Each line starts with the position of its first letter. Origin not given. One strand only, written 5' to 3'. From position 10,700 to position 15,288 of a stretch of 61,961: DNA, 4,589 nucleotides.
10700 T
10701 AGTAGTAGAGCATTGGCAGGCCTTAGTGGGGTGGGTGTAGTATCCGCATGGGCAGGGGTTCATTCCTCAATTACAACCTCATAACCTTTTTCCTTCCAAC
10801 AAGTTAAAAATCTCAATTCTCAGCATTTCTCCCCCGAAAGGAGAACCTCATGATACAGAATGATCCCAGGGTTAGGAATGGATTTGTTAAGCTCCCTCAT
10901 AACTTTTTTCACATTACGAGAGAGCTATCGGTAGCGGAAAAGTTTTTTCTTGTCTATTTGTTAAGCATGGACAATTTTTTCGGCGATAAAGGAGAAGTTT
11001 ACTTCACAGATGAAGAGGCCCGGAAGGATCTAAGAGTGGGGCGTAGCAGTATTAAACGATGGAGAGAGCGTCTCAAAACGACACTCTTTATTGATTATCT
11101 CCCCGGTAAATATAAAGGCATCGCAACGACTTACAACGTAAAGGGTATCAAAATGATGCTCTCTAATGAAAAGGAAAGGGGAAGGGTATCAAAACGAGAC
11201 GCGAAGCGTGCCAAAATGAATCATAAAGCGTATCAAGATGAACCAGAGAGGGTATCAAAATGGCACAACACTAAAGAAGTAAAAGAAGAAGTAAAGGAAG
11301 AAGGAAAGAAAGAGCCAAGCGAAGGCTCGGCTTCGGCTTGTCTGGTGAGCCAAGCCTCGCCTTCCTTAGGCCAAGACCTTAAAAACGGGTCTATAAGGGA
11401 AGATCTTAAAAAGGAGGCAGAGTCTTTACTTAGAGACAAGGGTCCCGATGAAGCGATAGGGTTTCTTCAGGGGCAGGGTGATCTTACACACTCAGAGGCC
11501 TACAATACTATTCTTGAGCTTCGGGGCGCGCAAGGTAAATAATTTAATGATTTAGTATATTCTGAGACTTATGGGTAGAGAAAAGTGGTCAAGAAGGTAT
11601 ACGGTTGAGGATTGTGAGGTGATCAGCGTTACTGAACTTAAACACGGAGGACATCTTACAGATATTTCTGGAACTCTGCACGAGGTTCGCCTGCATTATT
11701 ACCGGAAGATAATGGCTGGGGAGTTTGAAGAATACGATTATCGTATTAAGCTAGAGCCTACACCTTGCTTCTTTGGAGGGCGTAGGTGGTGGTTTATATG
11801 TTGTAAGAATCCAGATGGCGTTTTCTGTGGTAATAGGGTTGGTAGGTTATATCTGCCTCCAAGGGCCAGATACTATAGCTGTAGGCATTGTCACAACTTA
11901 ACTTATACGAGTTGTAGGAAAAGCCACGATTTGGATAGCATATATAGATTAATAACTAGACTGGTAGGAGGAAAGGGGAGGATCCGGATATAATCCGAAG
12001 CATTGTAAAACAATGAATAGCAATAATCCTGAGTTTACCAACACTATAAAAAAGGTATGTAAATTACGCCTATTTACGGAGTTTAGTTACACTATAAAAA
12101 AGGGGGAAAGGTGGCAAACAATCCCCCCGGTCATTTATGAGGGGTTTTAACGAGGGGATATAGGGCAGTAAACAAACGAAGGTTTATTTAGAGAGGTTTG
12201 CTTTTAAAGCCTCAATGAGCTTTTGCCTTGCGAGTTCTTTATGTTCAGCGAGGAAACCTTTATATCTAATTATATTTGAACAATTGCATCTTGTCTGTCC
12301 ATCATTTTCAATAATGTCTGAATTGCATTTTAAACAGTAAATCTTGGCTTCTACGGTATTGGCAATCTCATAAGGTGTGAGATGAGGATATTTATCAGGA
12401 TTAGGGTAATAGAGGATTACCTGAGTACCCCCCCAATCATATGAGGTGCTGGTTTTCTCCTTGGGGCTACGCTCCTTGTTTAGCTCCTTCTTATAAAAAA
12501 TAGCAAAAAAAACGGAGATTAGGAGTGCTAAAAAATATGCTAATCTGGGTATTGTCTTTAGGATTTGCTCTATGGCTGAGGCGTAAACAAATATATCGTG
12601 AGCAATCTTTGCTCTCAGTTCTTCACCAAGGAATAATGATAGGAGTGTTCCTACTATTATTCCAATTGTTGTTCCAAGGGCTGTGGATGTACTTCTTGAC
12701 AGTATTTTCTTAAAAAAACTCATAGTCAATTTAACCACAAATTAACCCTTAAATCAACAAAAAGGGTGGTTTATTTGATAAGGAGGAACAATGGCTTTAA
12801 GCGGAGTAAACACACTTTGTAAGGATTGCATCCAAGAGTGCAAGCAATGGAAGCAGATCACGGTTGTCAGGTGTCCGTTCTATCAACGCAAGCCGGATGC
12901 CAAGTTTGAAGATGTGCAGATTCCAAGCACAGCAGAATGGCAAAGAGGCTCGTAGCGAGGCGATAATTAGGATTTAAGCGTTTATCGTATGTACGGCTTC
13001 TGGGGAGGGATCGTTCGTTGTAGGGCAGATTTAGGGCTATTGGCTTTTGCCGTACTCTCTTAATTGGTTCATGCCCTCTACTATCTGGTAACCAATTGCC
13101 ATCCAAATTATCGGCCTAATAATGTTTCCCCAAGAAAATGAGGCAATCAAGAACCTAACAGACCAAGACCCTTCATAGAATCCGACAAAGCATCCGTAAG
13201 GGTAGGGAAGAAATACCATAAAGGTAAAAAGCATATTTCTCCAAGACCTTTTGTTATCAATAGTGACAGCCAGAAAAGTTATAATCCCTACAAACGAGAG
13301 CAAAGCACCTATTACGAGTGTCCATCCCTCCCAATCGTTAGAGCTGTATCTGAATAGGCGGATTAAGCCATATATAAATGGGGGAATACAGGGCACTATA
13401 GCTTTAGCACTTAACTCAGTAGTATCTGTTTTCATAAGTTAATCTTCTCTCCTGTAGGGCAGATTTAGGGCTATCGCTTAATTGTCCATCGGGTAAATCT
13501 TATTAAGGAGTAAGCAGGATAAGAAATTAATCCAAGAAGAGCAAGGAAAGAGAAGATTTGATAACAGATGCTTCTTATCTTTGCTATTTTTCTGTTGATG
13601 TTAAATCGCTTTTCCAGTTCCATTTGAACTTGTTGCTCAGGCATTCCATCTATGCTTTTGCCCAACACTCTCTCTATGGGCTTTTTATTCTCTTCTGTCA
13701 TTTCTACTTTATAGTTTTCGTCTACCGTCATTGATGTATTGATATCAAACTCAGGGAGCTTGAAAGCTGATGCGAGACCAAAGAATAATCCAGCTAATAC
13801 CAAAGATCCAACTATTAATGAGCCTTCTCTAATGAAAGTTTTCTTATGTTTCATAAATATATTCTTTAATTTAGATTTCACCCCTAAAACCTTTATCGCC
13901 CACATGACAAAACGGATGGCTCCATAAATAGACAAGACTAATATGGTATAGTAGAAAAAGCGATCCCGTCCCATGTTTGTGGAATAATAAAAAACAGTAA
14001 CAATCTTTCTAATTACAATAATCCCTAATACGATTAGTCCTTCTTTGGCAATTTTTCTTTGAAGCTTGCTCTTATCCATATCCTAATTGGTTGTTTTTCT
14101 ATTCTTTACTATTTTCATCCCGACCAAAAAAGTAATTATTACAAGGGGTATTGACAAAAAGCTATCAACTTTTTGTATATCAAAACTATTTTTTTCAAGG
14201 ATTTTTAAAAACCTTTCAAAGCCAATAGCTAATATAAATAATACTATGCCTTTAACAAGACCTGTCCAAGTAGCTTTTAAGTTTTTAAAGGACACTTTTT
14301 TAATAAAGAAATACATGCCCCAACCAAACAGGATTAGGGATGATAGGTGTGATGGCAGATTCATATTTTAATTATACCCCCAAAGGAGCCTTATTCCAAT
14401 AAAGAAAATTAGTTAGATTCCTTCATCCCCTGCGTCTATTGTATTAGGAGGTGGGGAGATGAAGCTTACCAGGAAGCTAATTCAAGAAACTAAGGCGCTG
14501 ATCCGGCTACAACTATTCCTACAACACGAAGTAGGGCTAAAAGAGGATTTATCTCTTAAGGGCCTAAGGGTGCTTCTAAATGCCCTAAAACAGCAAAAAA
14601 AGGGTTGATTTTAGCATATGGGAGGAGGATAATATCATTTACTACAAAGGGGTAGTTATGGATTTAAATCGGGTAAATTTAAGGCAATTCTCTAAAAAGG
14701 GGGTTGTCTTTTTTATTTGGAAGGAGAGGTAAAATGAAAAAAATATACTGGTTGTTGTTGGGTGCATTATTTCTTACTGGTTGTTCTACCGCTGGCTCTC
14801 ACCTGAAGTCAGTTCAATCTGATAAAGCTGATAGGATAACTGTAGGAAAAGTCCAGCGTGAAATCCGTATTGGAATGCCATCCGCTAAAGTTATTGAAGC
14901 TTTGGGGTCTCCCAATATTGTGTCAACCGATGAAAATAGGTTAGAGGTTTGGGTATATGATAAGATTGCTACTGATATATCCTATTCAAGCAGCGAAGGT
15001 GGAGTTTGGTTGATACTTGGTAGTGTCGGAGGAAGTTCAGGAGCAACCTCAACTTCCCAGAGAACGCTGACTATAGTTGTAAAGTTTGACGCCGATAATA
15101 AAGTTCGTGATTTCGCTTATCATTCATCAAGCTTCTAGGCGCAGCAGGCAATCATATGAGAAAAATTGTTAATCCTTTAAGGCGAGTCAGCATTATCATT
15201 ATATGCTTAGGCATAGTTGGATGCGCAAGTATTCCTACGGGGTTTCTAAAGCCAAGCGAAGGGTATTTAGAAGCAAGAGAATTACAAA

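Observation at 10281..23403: comM is split by an 11.6-kb serine-integrase element, with a perfect 22-bp att core and seamless frame restoration on excision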

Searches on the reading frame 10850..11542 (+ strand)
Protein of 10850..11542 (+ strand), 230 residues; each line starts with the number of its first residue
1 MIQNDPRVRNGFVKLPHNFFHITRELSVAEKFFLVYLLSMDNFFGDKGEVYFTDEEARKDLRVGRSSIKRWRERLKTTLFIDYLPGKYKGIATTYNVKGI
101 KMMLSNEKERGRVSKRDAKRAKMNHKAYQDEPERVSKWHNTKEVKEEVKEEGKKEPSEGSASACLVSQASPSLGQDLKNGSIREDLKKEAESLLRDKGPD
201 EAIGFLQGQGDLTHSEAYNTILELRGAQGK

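Call 10: search_protein_families(library=pfam, proteins=[window:10850-11542:+], max_evalue=0.01)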
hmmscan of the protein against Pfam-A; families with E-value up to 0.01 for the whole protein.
window:10850-11542:+ (230 aa): 0 families

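Call 31: search_protein_families(library=phrogs, proteins=[window:10850-11542:+], max_evalue=0.01)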
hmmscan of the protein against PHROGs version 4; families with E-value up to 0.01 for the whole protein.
window:10850-11542:+ (230 aa): 2 families
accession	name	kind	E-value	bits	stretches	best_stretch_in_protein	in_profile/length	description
phrog_186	-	DNA, RNA and nucleotide metabolism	4.5e-10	40.7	1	9-156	19-164/308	DnaD-like helicase loader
phrog_23776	-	unknown function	0.0057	17.2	0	25-159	18-152/280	-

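Call 67: search_protein_families(library=padloc, proteins=[window:10850-11542:+], max_evalue=0.01)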
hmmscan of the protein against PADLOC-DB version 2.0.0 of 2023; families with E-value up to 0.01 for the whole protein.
window:10850-11542:+ (230 aa): 0 families

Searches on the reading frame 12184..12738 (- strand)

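Call 10: search_protein_families(library=pfam, proteins=[window:12184-12738:-], max_evalue=0.01)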
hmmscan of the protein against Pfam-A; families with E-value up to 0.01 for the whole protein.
window:12184-12738:- (184 aa): 0 families

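Call 31: search_protein_families(library=phrogs, proteins=[window:12184-12738:-], max_evalue=0.01)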
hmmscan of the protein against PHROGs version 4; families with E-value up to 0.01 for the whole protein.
window:12184-12738:- (184 aa): 0 families

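Call 67: search_protein_families(library=padloc, proteins=[window:12184-12738:-], max_evalue=0.01)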
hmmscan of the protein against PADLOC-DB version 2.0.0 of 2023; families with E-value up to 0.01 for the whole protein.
window:12184-12738:- (184 aa): 1 family
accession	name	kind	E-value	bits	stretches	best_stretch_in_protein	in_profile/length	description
PDLC03770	RT_UG31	-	0.0072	13.6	0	8-49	154-195/456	DRT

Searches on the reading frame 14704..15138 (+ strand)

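Call 10: search_protein_families(library=pfam, proteins=[window:14704-15138:+], max_evalue=0.01)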
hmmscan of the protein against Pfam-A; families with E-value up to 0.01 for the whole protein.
window:14704-15138:+ (144 aa): 1 family
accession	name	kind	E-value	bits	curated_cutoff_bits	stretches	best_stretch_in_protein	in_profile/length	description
PF04355.18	BamE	-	0.0029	17.8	23.2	0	52-85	10-41/71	Outer membrane protein assembly factor BamE domain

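Call 31: search_protein_families(library=phrogs, proteins=[window:14704-15138:+], max_evalue=0.01)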
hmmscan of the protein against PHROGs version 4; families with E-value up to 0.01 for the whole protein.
window:14704-15138:+ (144 aa): 4 families
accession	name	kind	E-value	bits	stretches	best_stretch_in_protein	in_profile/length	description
phrog_3135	-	unknown function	2.2e-07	32.2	1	11-140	1-104/114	-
phrog_6360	-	unknown function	0.0025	19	1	11-48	1-39/122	-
phrog_18614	-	unknown function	0.0072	17.3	0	11-94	5-78/129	-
phrog_7441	-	unknown function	0.01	16.8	0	11-77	1-68/118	-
